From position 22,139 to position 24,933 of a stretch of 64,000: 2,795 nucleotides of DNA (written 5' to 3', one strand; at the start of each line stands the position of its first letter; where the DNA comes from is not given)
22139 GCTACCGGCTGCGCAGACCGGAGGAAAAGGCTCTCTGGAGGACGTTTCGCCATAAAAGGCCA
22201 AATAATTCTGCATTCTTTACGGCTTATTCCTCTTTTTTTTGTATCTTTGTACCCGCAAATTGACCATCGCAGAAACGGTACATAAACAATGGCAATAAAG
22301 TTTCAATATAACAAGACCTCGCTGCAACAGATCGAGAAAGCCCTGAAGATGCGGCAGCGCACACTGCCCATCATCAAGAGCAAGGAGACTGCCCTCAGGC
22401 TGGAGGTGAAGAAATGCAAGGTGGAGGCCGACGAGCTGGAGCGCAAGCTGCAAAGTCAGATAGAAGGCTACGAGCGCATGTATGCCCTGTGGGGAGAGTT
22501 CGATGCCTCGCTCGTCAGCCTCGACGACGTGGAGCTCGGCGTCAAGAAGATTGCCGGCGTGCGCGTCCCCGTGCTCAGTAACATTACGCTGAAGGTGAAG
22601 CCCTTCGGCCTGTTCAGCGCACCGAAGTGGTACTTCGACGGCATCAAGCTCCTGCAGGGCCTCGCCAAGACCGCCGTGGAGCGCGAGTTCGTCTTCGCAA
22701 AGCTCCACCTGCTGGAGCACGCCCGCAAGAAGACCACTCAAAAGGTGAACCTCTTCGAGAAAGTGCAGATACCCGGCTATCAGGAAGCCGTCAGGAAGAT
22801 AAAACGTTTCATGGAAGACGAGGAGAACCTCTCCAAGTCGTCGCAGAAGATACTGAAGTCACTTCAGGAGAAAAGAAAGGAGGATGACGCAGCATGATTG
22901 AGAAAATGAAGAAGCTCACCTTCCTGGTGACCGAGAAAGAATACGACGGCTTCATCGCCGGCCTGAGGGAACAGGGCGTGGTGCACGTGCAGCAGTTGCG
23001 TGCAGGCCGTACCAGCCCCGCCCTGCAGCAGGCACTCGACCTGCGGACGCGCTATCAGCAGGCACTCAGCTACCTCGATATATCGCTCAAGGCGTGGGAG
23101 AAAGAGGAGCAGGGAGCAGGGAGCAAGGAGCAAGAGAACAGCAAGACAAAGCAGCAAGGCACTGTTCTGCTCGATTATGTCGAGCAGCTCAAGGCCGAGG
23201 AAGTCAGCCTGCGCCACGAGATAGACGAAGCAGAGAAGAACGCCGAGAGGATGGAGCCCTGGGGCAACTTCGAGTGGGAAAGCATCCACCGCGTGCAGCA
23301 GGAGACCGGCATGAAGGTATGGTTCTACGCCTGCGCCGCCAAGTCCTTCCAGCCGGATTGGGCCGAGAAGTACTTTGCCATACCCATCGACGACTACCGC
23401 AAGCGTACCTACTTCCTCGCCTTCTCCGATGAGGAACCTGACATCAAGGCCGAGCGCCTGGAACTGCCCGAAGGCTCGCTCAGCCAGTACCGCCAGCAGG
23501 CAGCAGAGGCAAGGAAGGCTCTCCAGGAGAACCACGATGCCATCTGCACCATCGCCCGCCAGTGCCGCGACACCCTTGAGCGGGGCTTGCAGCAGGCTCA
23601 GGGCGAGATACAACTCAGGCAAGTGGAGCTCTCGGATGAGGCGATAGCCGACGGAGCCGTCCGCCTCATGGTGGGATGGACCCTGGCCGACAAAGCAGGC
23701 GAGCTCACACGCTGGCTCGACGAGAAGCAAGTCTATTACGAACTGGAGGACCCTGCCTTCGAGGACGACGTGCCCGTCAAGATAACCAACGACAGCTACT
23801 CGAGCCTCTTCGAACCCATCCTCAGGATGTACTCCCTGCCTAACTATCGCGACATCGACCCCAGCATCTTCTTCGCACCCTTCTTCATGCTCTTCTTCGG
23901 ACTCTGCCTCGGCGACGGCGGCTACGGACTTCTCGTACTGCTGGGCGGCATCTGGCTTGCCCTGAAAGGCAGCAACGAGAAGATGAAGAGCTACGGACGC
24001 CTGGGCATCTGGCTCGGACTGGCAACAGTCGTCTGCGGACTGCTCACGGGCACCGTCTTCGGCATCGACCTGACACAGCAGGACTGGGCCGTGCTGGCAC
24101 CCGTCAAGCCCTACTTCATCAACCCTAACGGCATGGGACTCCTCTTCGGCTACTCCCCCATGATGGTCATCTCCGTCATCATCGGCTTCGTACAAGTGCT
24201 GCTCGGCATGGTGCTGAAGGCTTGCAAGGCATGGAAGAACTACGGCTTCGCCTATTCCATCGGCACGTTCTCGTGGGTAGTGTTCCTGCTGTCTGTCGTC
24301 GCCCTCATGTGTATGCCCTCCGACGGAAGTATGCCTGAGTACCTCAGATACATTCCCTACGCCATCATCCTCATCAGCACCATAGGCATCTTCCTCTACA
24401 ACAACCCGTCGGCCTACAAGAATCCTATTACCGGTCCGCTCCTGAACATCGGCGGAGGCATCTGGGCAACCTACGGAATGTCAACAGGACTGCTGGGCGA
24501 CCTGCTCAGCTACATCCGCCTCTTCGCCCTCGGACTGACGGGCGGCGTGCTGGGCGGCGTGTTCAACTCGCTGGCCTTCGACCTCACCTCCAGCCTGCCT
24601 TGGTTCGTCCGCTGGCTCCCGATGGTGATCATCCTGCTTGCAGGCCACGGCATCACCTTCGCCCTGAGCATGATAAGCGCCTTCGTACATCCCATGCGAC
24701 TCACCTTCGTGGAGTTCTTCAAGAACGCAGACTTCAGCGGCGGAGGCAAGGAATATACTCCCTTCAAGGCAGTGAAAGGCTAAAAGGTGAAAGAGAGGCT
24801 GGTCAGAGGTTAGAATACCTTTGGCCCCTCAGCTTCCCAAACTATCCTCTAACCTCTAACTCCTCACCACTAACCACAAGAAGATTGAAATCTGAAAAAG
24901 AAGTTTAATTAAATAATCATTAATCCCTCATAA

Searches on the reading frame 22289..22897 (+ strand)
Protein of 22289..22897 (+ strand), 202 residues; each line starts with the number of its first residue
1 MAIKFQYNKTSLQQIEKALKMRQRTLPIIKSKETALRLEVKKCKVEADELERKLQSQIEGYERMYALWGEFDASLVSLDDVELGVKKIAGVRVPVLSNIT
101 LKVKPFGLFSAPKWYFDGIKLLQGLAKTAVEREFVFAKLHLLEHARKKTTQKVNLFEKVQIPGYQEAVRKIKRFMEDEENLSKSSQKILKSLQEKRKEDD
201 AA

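Call 6: search_protein_families(library=pfam, proteins=[window:22289-22897:+], max_evalue=0.01)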
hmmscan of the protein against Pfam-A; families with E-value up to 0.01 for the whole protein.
window:22289-22897:+ (202 aa): 1 family
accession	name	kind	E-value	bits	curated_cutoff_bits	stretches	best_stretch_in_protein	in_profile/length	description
PF01813.22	ATP-synt_D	-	1.7e-37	129.7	25.7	1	11-190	1-195/196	ATP synthase subunit D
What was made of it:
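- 22224..22897 (+): Right flank: the native ntpD promoter (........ at 22242) and the V-ATPase subunit D gene (22289-22897). Pfam ATP-synt_D 1.7e-37 (call 6).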

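Call 9: find_encoding_contigs(protein=window:22289-22897:+, flank=10000, max_places=10)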
Protein window:22289-22897:+ (202 aa): 21 contigs read that carry it; 10 places shown.
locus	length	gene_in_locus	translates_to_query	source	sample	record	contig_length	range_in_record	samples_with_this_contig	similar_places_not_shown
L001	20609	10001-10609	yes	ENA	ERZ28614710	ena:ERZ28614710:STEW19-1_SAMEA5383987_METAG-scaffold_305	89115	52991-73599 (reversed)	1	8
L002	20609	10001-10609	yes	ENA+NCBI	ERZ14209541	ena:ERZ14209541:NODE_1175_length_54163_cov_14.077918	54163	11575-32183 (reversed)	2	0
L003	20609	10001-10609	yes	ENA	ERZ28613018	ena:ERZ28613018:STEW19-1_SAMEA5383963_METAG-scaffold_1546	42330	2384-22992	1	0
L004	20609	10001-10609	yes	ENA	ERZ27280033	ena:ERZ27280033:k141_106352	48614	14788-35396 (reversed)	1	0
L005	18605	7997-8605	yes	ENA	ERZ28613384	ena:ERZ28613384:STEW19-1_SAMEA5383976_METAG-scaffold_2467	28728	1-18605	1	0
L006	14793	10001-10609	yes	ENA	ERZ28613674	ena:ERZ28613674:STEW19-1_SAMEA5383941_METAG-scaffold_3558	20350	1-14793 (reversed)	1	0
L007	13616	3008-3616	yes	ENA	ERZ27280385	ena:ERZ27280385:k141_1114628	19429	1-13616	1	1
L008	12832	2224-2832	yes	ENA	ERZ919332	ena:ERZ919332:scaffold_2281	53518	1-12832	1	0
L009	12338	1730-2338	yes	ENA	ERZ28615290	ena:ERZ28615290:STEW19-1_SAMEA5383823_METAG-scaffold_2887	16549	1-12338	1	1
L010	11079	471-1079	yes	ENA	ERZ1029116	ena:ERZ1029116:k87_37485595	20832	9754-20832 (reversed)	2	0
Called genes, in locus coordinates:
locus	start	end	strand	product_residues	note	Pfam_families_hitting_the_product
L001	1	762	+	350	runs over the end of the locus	-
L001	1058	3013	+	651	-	PF03235:GmrSD_N, PF07510:GmrSD_C (faint)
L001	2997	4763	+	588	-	PF03235:GmrSD_N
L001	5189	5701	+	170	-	PF13091:PLDc_2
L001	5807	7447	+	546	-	PF00004:AAA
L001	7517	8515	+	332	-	PF13310:Virulence_RhuM, PF02661:Fic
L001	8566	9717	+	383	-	-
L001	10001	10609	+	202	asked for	PF01813:ATP-synt_D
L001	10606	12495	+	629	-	PF01496:V_ATPase_I (weak)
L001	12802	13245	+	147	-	PF00137:ATP-synt_C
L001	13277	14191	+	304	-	-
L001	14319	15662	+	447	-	PF01120:Alpha_L_fucos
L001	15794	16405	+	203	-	PF00485:PRK, PF13238:AAA_18 (weak), PF13401:AAA_22 (weak)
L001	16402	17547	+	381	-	PF01464:SLT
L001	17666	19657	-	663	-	PF03629:SASA, PF00756:Esterase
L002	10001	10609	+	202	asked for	PF01813:ATP-synt_D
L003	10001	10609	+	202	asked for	PF01813:ATP-synt_D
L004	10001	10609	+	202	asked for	PF01813:ATP-synt_D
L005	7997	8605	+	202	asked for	PF01813:ATP-synt_D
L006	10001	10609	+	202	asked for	PF01813:ATP-synt_D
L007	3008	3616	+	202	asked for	PF01813:ATP-synt_D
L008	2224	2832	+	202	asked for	PF01813:ATP-synt_D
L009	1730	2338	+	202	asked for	PF01813:ATP-synt_D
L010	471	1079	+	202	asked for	PF01813:ATP-synt_D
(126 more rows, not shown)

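Call 13: find_related_loci(query=window:22289-22897:+, collection=genome_contigs, flank=10000)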
Query window:22289-22897:+ (202 aa) in genome_contigs; peptide patterns used: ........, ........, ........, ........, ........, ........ (x = any residue, [..] = any of these).
599 stretches matched a pattern (row limit reached: there are more); 588 encode a relative of the query (tblastn E <= 1e-3); the best 80 are kept; 80 distinct loci.
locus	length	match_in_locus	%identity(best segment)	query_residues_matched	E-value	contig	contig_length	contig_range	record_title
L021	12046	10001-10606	96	1-202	3e-128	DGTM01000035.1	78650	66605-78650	MAG TPA_asm: Prevotellaceae bacterium UBA4336 UBA4336_contig_3301, whole genome shotgun sequence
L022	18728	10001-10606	96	1-202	2e-127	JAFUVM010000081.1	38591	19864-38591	MAG: Bacteroidaceae bacterium isolate RGIG4863 Roe_deer_Rumen-1__c12391, whole genome shotgun sequence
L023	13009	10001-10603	97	1-201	3e-127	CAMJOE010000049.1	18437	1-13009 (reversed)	MAG: uncultured Prevotellaceae bacterium isolate SRR12081297_bin.90_metaWRAP_v1.3_MAG genome assembly, contig: ERZ122897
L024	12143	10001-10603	97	1-201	3e-127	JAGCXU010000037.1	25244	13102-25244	MAG: Bacteroidaceae bacterium isolate RGIG10220 Yak_Rumen-5__c356495, whole genome shotgun sequence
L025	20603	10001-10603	96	1-201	5e-127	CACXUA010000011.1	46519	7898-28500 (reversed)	MAG: uncultured Bacteroidales bacterium isolate RUG11599 genome assembly, contig: RUG11599_asm_11, whole genome shotgun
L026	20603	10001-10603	96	1-201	2e-126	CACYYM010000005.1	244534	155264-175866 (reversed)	MAG: uncultured Bacteroidales bacterium isolate RUG12391 genome assembly, contig: RUG12391_asm_5, whole genome shotgun s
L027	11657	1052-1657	95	1-202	5e-126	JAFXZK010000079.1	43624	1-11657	MAG: Bacteroidaceae bacterium isolate RGIG6885 Sheep_Rumen-5__c995621, whole genome shotgun sequence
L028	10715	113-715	95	1-201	3e-125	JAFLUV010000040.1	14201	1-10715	MAG: Prevotellaceae bacterium isolate HAN088 Seq40, whole genome shotgun sequence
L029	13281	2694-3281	94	1-196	2e-122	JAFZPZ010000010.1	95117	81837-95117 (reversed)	MAG: Bacteroidaceae bacterium isolate RGIG7992 Water_buffalos_Rumen-1__c76484, whole genome shotgun sequence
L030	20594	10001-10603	91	1-201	2e-119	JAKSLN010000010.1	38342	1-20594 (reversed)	MAG: Bacteroidaceae bacterium isolate Horse_feces100 MAG100_10, whole genome shotgun sequence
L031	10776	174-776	90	1-201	2e-117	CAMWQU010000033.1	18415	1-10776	MAG TPA_asm: uncultured Prevotellaceae bacterium isolate SRR14411267_bin.8_metawrap_v1.3_MAG genome assembly, contig: NO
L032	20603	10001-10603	90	1-201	7e-117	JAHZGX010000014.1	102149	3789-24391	MAG: Prevotellaceae bacterium isolate HRGM_Genome_3177 HRGM_Genome_3177_14, whole genome shotgun sequence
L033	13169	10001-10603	89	1-201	8e-117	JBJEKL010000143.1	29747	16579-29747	MAG: Bacteroidaceae bacterium isolate PUUB23_bin.007 NODE_694_length_29747_cov_10.251381, whole genome shotgun sequence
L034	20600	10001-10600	89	1-200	2e-116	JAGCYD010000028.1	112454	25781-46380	MAG: Bacteroidaceae bacterium isolate RGIG10229 Yak_Rumen-5__c791982, whole genome shotgun sequence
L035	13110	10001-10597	90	3-201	1e-116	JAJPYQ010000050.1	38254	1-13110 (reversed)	MAG: Prevotellaceae bacterium isolate AH.B5_2 NODE_56_length_38254_cov_17.960758, whole genome shotgun sequence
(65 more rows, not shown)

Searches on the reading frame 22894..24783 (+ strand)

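Call 6: search_protein_families(library=pfam, proteins=[window:22894-24783:+], max_evalue=0.01)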
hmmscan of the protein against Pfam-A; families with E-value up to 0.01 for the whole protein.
window:22894-24783:+ (629 aa): 1 family
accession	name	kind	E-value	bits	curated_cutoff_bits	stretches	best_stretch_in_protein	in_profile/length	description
PF01496.24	V_ATPase_I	-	3.9e-15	55.3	30.7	2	262-364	314-422/815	V-type ATPase 116kDa subunit family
